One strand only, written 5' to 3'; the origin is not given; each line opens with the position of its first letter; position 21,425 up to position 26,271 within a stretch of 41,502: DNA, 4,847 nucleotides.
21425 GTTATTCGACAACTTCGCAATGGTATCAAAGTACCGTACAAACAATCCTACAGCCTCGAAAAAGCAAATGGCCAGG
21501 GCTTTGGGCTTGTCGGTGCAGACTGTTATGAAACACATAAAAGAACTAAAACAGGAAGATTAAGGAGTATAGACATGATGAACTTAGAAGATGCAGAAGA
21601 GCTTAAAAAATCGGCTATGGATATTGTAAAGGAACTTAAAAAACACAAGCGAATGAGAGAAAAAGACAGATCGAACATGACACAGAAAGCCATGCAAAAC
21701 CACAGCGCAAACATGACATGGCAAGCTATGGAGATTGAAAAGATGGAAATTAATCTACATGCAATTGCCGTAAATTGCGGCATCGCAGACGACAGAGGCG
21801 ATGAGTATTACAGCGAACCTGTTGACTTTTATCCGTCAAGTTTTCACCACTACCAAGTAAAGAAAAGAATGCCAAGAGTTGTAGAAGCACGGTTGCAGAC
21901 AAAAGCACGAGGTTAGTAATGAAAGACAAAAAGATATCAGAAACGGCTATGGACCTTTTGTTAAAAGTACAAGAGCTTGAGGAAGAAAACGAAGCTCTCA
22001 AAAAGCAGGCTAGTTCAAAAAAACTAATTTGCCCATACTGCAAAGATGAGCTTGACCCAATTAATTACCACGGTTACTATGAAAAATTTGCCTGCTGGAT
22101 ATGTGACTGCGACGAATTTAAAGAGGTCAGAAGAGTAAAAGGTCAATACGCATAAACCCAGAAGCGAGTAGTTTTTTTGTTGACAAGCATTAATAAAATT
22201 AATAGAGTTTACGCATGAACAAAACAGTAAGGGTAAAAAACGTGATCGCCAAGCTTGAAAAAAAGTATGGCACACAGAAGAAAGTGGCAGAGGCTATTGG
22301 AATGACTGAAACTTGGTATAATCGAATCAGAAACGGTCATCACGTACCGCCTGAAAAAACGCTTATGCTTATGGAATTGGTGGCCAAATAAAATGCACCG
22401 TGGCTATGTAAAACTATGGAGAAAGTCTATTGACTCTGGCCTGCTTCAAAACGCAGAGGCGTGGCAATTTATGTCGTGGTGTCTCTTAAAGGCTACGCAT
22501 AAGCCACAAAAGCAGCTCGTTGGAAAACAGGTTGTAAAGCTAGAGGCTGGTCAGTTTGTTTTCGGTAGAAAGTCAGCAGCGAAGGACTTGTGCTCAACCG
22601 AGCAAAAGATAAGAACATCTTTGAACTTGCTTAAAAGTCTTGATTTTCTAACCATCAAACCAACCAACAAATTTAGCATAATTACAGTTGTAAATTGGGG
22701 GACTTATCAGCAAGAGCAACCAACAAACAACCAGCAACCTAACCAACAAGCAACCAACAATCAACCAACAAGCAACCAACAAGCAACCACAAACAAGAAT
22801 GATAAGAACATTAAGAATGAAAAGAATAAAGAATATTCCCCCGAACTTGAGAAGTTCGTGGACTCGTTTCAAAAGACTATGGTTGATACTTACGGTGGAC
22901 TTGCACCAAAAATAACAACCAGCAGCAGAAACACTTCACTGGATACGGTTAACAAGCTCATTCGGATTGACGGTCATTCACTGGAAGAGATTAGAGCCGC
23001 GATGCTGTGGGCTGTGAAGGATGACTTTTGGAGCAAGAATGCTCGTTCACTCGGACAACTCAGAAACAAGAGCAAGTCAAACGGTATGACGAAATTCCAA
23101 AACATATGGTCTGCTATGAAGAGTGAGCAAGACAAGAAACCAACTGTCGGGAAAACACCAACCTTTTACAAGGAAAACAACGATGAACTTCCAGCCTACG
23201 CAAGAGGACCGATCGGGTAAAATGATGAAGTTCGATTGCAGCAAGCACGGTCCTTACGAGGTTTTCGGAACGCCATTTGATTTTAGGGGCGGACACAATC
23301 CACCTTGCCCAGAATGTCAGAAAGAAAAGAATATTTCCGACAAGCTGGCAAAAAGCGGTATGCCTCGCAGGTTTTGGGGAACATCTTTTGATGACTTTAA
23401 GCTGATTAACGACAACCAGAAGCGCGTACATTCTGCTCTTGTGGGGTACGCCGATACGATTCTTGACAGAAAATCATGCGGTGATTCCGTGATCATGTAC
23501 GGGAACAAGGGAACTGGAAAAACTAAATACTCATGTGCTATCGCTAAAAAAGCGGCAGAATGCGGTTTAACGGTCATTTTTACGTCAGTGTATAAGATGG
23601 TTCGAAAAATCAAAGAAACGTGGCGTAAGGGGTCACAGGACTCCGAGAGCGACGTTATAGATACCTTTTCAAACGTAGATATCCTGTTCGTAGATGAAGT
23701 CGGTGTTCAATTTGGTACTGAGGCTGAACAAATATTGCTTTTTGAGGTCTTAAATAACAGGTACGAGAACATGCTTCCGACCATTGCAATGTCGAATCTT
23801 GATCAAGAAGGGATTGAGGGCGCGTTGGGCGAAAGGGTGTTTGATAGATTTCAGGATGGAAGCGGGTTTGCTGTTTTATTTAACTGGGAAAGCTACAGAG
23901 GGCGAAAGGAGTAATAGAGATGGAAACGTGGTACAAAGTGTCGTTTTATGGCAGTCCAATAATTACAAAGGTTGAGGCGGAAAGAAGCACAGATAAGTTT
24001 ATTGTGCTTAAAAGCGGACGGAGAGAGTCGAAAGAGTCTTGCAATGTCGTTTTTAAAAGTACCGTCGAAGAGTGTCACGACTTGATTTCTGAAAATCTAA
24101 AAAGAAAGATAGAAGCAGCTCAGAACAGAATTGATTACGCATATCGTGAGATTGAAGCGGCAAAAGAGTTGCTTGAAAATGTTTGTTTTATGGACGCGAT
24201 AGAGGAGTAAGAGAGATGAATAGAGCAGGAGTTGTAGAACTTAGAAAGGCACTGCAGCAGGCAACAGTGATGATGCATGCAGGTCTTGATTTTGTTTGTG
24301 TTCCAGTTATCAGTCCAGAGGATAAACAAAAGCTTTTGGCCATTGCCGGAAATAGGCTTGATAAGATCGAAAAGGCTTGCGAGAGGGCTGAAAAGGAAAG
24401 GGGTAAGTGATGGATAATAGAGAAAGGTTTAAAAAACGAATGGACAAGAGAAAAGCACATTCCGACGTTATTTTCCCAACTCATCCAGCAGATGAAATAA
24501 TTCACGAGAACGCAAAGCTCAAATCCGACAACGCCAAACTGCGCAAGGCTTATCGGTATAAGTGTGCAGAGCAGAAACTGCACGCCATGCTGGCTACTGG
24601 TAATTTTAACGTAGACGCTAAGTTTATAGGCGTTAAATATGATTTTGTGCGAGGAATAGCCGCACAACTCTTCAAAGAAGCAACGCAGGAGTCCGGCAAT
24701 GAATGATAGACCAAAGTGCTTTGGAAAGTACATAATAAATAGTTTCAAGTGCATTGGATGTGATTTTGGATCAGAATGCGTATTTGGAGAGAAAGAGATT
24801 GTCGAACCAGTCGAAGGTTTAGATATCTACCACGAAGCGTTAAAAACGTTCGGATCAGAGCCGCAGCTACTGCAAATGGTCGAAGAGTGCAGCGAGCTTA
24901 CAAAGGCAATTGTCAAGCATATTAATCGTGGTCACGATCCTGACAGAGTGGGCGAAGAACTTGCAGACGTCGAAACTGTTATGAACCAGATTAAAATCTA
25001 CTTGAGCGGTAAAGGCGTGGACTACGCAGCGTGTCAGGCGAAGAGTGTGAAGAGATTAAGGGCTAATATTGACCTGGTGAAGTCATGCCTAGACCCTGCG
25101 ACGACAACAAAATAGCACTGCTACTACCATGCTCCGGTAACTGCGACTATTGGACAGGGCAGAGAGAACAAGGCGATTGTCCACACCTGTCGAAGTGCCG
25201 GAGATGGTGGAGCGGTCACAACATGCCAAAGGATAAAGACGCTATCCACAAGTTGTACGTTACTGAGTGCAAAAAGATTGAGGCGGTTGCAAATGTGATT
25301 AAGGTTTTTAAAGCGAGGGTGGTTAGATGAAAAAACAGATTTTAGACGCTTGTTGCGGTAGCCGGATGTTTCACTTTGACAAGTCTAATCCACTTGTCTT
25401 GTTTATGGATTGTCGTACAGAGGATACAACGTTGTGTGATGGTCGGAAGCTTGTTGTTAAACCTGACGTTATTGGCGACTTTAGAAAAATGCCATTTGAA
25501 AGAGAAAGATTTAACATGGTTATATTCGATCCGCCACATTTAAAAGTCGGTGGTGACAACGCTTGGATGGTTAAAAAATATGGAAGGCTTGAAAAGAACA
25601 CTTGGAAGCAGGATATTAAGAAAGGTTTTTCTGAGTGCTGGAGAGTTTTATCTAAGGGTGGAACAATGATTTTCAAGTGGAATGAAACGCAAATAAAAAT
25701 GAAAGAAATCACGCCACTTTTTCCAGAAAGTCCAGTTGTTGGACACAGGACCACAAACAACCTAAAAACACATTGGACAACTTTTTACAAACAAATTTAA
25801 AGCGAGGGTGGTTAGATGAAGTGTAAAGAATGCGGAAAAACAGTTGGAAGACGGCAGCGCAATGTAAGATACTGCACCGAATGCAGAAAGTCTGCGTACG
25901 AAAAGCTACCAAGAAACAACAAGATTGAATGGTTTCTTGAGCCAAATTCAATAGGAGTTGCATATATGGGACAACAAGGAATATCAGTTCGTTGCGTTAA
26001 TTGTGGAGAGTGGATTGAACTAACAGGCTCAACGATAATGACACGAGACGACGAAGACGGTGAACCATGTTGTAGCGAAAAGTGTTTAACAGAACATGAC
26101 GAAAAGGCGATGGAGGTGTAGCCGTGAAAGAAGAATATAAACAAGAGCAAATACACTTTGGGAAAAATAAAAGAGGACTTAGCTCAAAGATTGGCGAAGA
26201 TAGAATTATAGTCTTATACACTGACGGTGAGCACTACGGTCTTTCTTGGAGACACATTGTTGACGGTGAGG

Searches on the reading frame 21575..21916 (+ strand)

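Call 78: search_protein_families(library=phrogs, proteins=[window:21575-21916:+], max_evalue=0.001)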
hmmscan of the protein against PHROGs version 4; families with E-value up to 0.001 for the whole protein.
window:21575-21916:+ (113 aa): 1 family
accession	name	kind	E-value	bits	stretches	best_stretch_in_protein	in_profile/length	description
phrog_25091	-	unknown function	4.5e-09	37.7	1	12-100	13-97/98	-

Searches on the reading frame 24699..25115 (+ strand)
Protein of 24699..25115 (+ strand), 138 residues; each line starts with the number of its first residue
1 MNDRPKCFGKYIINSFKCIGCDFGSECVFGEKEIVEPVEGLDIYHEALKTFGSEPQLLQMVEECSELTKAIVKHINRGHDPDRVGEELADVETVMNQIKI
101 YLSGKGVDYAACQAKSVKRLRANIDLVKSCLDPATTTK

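Call 54: search_protein_families(library=pfam, proteins=[window:24699-25115:+], max_evalue=0.01)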
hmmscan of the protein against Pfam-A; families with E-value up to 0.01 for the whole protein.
window:24699-25115:+ (138 aa): 1 family
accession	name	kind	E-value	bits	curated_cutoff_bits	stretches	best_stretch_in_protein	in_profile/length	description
PF03819.22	MazG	-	0.0049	17.5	22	1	57-91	7-36/74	MazG nucleotide pyrophosphohydrolase domain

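Call 78: search_protein_families(library=phrogs, proteins=[window:24699-25115:+], max_evalue=0.001)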
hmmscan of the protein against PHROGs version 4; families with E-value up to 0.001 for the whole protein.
window:24699-25115:+ (138 aa): 2 families
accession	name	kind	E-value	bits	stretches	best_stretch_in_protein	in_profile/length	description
phrog_2245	-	other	7e-17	63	1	36-125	117-206/218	nucleoside triphosphate pyrophosphohydrolase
phrog_4856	-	other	0.00016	22.4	1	56-104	90-149/195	nucleoside triphosphate pyrophosphohydrolase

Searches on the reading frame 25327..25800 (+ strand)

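Call 54: search_protein_families(library=pfam, proteins=[window:25327-25800:+], max_evalue=0.01)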
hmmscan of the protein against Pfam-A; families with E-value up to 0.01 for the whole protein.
window:25327-25800:+ (157 aa): 1 family
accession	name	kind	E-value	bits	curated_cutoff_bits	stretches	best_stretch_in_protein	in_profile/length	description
PF08241.18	Methyltransf_11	-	0.0018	19.3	21.2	0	93-116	72-95/95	Methyltransferase domain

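Call 78: search_protein_families(library=phrogs, proteins=[window:25327-25800:+], max_evalue=0.001)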
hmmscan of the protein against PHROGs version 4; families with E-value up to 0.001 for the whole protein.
window:25327-25800:+ (157 aa): 7 families
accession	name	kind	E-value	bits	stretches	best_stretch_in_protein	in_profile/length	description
phrog_954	-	other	4.3e-77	259.4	1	2-156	51-202/229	DNA methyltransferase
phrog_11564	-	other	2.2e-42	144.5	1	3-91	5-93/117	DNA methyltransferase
phrog_6151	-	other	2.4e-39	134.9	1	55-155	1-98/117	DNA methyltransferase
phrog_7811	-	other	3.4e-11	43.8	1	4-33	5-34/41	methyltransferase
phrog_24333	-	other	1.1e-06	29.2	1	45-120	85-167/238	DNA methyltransferase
phrog_11619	-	other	3.5e-05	24.3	1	57-125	82-146/186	DNA methyltransferase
phrog_67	-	other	4.6e-05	23.7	1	57-116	138-194/743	DNA methyltransferase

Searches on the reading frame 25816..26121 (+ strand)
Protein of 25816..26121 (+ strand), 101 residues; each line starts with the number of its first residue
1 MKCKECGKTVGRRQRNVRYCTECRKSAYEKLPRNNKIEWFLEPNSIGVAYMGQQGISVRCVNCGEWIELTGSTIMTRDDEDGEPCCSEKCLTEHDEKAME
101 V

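Call 78: search_protein_families(library=phrogs, proteins=[window:25816-26121:+], max_evalue=0.001)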
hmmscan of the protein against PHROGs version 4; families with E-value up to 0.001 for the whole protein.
window:25816-26121:+ (101 aa): 1 family
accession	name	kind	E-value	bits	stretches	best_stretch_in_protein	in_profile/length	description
phrog_1271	-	DNA, RNA and nucleotide metabolism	1.2e-05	25.9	1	2-95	179-243/361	HNH endonuclease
